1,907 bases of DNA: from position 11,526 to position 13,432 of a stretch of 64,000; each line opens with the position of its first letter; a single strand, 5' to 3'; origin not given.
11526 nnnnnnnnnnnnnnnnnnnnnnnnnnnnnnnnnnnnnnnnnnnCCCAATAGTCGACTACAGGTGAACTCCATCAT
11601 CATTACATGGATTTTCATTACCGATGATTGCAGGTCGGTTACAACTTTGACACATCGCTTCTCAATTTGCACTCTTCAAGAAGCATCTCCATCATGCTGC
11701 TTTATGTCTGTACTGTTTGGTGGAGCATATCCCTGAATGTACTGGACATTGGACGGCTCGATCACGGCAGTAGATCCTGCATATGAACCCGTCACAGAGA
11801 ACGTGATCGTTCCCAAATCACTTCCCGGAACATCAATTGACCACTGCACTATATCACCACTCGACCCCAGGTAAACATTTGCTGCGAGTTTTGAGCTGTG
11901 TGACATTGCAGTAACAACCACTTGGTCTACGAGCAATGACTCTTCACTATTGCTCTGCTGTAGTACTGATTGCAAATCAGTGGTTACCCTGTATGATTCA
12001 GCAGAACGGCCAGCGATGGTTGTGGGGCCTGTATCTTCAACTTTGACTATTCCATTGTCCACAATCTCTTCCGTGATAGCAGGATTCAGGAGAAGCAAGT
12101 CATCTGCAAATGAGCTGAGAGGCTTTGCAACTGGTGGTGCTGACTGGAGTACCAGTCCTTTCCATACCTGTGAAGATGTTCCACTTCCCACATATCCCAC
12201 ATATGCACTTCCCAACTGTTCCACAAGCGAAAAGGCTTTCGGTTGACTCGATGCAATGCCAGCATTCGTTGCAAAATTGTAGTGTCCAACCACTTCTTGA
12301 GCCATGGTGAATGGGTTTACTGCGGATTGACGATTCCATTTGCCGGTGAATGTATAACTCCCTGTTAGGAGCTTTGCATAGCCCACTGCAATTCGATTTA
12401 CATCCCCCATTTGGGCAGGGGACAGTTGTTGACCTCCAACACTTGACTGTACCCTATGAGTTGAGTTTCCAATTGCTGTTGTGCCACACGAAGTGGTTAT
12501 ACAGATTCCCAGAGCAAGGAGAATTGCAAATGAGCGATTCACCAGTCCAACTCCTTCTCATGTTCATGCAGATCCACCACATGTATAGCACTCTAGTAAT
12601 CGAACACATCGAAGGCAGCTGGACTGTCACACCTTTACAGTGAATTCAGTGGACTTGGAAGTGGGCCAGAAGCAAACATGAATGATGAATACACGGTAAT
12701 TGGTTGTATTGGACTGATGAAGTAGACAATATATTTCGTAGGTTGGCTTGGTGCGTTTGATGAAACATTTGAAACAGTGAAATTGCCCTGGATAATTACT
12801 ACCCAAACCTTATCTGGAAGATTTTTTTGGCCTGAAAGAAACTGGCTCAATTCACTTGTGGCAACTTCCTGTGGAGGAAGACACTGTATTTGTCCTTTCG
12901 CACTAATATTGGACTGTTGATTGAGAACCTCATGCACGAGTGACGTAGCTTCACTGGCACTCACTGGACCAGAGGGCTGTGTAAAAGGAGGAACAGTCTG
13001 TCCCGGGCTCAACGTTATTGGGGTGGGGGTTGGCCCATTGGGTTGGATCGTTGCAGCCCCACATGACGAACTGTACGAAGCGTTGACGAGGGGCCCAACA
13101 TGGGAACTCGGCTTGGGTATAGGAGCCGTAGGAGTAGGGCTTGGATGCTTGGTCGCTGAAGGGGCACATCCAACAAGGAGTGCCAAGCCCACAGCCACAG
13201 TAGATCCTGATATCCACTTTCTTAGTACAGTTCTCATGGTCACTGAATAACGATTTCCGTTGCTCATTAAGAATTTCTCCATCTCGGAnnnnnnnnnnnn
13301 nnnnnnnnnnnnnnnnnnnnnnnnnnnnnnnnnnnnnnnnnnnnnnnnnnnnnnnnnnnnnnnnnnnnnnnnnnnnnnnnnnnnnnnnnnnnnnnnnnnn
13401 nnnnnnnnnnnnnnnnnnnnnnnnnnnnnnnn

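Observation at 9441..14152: Second, separated Tad part: three tandem TadE-like pseudopilins, two lipoproteins and cpaB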

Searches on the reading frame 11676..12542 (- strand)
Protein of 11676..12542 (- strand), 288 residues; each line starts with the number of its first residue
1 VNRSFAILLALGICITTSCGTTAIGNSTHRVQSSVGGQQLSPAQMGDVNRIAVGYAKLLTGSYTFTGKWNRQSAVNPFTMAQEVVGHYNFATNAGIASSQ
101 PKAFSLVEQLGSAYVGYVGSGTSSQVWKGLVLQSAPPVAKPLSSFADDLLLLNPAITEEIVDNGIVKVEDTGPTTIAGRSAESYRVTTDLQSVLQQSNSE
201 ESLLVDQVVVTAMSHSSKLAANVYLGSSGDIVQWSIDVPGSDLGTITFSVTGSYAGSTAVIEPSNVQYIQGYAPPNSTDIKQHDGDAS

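Call 3: search_protein_families(library=pfam, proteins=[window:11676-12542:-], max_evalue=0.1)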
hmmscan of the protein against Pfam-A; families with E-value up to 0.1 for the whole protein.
window:11676-12542:- (288 aa): 0 families

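Call 4: search_protein_families(library=ncbifam, proteins=[window:11676-12542:-], max_evalue=0.1)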
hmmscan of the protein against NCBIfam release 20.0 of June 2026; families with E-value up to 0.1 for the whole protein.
window:11676-12542:- (288 aa): 1 family
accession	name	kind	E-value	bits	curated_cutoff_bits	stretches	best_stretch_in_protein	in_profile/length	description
NF053532.1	lipo_SCO4651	subfamily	0.0085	15.8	65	1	167-238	172-244/277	SCO4651 family lipoprotein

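Call 24: search_solved_structures(query=window:11676-12542:-, max_evalue=1)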
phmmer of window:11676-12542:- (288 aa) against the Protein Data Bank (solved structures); distinct sequences matched with E-value up to 1: 1.
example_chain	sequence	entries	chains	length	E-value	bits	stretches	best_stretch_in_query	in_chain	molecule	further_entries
5d8f_A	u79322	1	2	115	0.92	12.2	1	21-88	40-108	SOSS complex subunit B1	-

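Call 37: find_homologous_proteins(query=window:11676-12542:-, max_evalue=0.01)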
Query window:11676-12542:- (288 aa): 2 proteins with E <= 0.01 among 1533 candidates.
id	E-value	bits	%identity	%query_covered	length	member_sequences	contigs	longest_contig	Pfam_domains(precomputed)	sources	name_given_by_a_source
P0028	1.1e-181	620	100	100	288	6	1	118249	-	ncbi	ncbi:MAG: hypothetical protein ACP5OR_00930 [Candidatus Dormibacteria bacterium]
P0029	4.8e-85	303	50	100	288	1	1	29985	-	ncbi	-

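Call 38: find_encoding_contigs(protein=P0029, flank=10000, max_places=3)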
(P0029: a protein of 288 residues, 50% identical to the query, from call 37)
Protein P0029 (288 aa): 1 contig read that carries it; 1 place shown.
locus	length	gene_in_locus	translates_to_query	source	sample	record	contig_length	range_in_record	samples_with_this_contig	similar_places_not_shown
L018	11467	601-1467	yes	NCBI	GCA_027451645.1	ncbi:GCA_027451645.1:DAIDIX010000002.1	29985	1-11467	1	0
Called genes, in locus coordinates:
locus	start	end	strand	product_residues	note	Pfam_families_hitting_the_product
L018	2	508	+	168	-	?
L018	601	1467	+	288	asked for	-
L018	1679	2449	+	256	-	-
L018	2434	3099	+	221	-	PF07811:TadE (weak)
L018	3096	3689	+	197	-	PF07811:TadE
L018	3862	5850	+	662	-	-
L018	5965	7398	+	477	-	-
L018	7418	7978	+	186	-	-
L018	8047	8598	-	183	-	-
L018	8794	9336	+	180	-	-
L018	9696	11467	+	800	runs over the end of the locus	PF01751:Toprim, PF01131:Topoisom_bac, PF01396:Zn_ribbon_Top1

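Call 76: predict_structure(alignment_id=A5)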
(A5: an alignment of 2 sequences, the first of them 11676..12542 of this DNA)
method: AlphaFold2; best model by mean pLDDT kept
length: 288 residues; sequences in the alignment: 2
mean_pLDDT: 32.8   pTM: 0.41
mean pLDDT of the five models: 32.8, 31.9, 31.5, 31.3, 31.1
residues with pLDDT >= 90: 0; 70-90: 0; 50-70: 29; < 50: 259
segments of 3 or more residues with pLDDT < 50: 1-165, 174-179, 193-217, 228-236, 238-288
pLDDT, mean of each block of 10 residues (from residue 1): 33 25 23 31 38 39 27 26 25 23 25 33 34 23 27 32 48 48 55 44 31 40 49 45 27 22 24 28 24
secondary structure, 60 per line:
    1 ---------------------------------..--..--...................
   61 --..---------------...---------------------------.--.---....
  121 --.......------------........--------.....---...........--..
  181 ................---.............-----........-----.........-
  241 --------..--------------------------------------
elements in order: H42-60 E117-120 E123-129 H142-149 H158-162 E166-176 E179-189 H190-196 H200-212 E218-225 E231-239

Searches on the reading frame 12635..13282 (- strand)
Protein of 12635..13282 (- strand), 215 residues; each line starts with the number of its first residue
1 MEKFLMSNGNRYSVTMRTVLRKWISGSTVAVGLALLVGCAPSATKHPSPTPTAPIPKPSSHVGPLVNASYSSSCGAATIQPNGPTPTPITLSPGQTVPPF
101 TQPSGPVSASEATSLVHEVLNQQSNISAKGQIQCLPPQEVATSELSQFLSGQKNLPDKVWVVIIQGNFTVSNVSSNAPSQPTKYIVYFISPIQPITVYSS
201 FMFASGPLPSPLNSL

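Call 3: search_protein_families(library=pfam, proteins=[window:12635-13282:-], max_evalue=0.1)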
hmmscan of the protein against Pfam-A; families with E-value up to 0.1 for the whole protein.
window:12635-13282:- (215 aa): 0 families

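Call 4: search_protein_families(library=ncbifam, proteins=[window:12635-13282:-], max_evalue=0.1)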
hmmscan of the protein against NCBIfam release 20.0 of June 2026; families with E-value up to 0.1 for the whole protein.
window:12635-13282:- (215 aa): 0 families

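Call 25: search_solved_structures(query=window:12635-13282:-, max_evalue=1)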
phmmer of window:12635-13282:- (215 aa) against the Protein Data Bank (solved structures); distinct sequences matched with E-value up to 1: 1.
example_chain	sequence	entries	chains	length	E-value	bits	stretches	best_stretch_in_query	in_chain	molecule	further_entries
5anm_B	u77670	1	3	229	0.16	14.9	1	17-61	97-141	IMMUNOGLOBULIN G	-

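Call 66: find_homologous_proteins(query=window:12635-13237:-, max_evalue=0.01)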
Query window:12635-13237:- (200 aa): 2 proteins with E <= 0.01 among 169 candidates.
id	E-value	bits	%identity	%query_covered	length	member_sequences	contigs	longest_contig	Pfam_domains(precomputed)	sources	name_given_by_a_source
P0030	5.4e-117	406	96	100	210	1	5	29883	-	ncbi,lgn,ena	-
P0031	1.3e-65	239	60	98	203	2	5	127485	-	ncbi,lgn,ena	-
